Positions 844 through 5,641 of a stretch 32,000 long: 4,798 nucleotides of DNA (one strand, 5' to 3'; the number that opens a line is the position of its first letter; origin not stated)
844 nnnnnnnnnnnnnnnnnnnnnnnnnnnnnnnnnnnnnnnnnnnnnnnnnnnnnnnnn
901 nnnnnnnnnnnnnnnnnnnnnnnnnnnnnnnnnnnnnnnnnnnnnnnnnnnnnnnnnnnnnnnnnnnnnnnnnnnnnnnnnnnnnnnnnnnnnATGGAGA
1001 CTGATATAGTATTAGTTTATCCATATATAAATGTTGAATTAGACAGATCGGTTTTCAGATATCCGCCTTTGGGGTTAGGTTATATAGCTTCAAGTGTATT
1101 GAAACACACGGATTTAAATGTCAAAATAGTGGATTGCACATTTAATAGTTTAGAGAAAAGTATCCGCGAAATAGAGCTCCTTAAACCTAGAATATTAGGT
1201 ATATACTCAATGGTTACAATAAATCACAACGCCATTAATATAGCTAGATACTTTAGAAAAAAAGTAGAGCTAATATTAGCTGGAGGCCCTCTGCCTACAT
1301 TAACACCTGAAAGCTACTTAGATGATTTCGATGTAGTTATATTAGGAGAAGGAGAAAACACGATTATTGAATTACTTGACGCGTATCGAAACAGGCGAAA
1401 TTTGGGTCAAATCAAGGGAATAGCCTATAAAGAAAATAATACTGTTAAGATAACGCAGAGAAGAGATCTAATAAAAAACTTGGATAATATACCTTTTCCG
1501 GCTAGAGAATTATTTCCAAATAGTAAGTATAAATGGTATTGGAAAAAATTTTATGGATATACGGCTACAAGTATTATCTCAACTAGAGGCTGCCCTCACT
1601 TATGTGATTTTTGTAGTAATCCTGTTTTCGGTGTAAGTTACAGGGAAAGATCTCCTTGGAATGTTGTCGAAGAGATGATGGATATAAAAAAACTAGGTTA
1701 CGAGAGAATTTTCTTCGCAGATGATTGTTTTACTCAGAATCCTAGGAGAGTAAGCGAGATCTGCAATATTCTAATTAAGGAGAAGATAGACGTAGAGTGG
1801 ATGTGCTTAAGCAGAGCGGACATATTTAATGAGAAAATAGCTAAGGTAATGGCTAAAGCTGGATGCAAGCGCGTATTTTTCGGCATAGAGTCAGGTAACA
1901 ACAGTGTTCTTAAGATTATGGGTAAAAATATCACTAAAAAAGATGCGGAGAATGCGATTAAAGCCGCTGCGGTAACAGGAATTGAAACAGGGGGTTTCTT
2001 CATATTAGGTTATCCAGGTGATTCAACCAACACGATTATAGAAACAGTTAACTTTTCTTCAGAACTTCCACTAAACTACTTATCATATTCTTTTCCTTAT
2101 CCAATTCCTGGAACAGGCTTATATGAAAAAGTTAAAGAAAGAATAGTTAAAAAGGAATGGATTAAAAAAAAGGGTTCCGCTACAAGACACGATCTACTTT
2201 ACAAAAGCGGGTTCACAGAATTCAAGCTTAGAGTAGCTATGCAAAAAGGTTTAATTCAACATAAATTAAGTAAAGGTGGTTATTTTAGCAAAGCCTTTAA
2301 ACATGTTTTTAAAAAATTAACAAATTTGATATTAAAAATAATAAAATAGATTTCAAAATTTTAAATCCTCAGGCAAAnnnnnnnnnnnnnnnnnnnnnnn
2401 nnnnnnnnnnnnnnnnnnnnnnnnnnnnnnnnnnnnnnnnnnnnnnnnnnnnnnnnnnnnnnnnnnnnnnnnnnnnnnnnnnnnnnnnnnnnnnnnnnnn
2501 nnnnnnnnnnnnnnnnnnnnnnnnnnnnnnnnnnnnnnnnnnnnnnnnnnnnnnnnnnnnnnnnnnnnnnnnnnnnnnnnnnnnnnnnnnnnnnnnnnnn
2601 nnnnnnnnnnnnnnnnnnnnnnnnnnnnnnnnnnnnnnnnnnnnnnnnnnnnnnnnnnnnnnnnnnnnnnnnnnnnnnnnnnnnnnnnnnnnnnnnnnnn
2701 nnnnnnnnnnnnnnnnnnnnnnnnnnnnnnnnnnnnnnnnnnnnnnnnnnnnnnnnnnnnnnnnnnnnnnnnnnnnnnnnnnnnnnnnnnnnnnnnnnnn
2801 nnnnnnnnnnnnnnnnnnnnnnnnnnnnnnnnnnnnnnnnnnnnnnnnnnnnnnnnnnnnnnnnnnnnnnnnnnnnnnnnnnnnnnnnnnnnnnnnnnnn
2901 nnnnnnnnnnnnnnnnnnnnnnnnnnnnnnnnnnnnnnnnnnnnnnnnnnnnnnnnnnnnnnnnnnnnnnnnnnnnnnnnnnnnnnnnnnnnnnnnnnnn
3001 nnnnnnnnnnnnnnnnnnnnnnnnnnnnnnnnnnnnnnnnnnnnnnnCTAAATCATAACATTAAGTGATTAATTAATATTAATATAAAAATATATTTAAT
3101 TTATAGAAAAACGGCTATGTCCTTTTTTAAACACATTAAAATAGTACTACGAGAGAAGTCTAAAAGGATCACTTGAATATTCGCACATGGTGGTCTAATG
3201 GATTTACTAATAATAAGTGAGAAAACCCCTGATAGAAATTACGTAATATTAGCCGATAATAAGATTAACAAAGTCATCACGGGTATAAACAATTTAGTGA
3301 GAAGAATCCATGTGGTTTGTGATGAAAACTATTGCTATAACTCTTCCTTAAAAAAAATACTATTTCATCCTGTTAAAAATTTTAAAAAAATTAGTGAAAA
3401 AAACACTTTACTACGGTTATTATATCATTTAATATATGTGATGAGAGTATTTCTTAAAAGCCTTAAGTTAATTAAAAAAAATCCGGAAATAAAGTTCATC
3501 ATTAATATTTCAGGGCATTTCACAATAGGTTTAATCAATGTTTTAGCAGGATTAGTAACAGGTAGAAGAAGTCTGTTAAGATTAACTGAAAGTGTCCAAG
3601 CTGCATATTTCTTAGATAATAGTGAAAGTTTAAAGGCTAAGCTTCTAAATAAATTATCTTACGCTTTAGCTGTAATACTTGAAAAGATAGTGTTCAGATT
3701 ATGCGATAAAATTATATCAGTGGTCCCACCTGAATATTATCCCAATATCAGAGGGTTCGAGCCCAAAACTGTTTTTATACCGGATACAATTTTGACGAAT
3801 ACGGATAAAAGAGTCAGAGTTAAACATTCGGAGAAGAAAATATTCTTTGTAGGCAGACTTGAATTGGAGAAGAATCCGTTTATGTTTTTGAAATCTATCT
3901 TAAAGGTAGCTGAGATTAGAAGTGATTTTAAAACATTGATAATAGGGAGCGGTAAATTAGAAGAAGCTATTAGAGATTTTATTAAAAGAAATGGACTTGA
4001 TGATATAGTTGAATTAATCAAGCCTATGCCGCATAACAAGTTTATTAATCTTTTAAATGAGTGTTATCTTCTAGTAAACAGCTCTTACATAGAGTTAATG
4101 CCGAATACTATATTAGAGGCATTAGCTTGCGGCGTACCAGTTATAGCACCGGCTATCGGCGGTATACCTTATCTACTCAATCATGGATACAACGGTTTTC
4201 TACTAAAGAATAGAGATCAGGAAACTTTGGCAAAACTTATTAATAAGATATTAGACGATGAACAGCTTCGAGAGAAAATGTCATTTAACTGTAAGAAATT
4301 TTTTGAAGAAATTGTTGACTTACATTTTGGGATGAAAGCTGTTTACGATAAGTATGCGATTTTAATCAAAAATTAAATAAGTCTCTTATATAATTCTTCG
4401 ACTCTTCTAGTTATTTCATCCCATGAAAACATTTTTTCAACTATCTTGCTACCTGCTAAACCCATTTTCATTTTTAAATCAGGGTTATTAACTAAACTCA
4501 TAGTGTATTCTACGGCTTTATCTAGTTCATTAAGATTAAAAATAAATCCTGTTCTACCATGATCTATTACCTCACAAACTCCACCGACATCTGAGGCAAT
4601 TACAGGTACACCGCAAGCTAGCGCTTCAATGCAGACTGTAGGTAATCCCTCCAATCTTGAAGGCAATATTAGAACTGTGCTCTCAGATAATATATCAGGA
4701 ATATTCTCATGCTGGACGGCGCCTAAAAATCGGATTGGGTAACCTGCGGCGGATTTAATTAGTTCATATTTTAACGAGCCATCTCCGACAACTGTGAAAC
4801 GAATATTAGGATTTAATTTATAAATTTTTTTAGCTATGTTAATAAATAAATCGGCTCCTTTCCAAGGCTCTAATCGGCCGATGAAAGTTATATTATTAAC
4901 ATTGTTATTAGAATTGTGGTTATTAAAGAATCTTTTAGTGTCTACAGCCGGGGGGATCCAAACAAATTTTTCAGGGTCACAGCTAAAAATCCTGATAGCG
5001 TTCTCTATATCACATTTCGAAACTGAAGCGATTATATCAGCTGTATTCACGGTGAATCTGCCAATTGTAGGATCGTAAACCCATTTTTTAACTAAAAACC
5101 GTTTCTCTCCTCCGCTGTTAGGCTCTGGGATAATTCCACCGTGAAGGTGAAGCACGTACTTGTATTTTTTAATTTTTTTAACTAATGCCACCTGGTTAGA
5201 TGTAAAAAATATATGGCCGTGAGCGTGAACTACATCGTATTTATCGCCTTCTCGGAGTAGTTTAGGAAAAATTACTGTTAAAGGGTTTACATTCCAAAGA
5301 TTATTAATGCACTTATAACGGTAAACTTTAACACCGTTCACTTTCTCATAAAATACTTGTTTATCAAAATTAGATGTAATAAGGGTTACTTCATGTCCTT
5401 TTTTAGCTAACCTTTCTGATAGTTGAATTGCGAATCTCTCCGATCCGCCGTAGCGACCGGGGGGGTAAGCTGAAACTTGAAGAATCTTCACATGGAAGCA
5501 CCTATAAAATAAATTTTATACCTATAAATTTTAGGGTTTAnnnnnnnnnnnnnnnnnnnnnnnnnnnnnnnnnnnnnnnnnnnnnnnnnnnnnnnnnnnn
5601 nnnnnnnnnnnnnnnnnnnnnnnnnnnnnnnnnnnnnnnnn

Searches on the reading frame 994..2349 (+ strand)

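Call 103: search_protein_families(library=pfam, max_evalue=0.00001, proteins=[window:994-2349:+])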
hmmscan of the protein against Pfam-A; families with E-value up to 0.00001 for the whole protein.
window:994-2349:+ (451 aa): 3 families
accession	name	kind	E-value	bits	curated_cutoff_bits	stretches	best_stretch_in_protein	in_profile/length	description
PF04055.27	Radical_SAM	-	2.5e-26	93.2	29.5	1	194-354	1-165/166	Radical SAM superfamily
PF02310.24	B12-binding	-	7.1e-13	48.9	32.1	1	20-127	9-120/121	B12 binding domain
PF19864.5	Radical_SAM_N2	-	1.9e-07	31.1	29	1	79-139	73-133/151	Radical SAM proteins, N-terminal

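Call 105: search_protein_families(library=ncbifam, max_evalue=0.001, proteins=[window:994-2349:+])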
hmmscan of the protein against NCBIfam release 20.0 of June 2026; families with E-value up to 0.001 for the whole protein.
window:994-2349:+ (451 aa): 30 families (the best 25 are shown)
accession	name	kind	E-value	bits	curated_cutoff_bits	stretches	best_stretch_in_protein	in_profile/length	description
TIGR03471.1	HpnJ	equivalog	1.2e-45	156.3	577.6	1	81-383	85-390/472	hopanoid biosynthesis associated radical SAM protein HpnJ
TIGR04479.1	bcpD_PhpK_rSAM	subfamily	4.1e-45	154.1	600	1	117-356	177-407/504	PhpK family radical SAM P-methyltransferase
TIGR02026.1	BchE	equivalog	5.7e-44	150.8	481.35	1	18-389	15-396/497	magnesium-protoporphyrin IX monomethyl ester anaerobic oxidative cyclase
NF050148.1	rSAM_ApyD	equivalog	3.6e-39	134.7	750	1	58-382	68-395/645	RiPP biosynthesis radical SAM protein ApyD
TIGR04014.1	B12_SAM_MJ_0865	equivalog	1.3e-37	129.7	360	1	67-397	43-375/434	methyl-coenzyme M reductase glutamine C-methyltransferase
TIGR04367.1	HpnR_B12_rSAM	equivalog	9.7e-32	110.1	650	1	20-379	17-372/490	hopanoid C-3 methylase HpnR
TIGR04072.2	rSAM_ladder_B12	equivalog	4.1e-30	104.8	360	1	78-355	84-346/443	lipid biosynthesis B12-binding/radical SAM protein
TIGR04385.1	B12_rSAM_cofa1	equivalog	6.5e-30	104.7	450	1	40-354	52-360/438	B12 lower ligand biosynthesis radical SAM protein BzaD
NF038361.1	rSAM_Sden_1168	equivalog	1.1e-29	103.4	575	1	112-380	199-473/560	Sden_1168 family B12-binding radical SAM P-methyltransferase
TIGR04013.1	B12_SAM_MJ_1487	hypoth_equivalog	8.6e-28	97.2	251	2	53-238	31-199/382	TIGR04013 family B12-binding domain/radical SAM domain-containing protein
TIGR03975.1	rSAM_ocin_1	subfamily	5.5e-25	87.9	281.85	1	44-347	108-419/606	RiPP maturation radical SAM C-methyltransferase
TIGR04190.1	B12_SAM_Ta0216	equivalog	1.9e-23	82.9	500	1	18-360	30-396/554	TIGR04190 family B12-binding domain/radical SAM domain protein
NF033070.1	rSAM_AprD4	equivalog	5.7e-23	81.5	500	1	155-393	162-399/456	AprD4 family radical SAM diol-dehydratase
TIGR04295.1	B12_rSAM_oligo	hypoth_equivalog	2.7e-19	69.2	400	1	86-312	96-315/422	TIGR04295 family B12-binding domain-containing radical SAM protein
NF045585.1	rSAM_slr0320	equivalog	3e-16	59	775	1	50-314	98-363/511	photosystem II high light acclimation radical SAM protein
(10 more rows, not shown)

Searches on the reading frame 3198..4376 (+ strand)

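Call 103: search_protein_families(library=pfam, max_evalue=0.00001, proteins=[window:3198-4376:+])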
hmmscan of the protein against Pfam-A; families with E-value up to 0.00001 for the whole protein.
window:3198-4376:+ (392 aa): 2 families
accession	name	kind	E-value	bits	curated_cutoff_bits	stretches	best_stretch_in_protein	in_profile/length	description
PF00534.26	Glycos_transf_1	-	6.1e-34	117.5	26.4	1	204-367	7-171/172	Glycosyl transferases group 1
PF13692.12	Glyco_trans_1_4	-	2.5e-27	96.3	27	1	213-354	2-142/142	Glycosyl transferases group 1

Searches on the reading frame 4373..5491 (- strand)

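Call 103: search_protein_families(library=pfam, max_evalue=0.00001, proteins=[window:4373-5491:-])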
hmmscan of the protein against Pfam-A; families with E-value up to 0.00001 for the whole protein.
window:4373-5491:- (372 aa): 6 families
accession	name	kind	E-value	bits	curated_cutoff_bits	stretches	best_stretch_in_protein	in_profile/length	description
PF00534.26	Glycos_transf_1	-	1.3e-38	132.7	26.4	1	186-347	3-169/172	Glycosyl transferases group 1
PF13692.12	Glyco_trans_1_4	-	1.6e-31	109.9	27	1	200-332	3-138/142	Glycosyl transferases group 1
PF13439.12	Glyco_transf_4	-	4.5e-22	79.3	28.5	1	14-187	1-170/170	Glycosyltransferase Family 4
PF13579.12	Glyco_trans_4_4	-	5.1e-16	59.8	29.7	1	15-181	1-157/158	Glycosyl transferase 4-like domain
PF20706.3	GT4-conflict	-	1.1e-13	51.4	26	1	13-311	10-322/385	Family 4 Glycosyltransferase in conflict systems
PF13524.12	Glyco_trans_1_2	-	3.9e-08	33.8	25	1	222-363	8-141/144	Glycosyl transferase-like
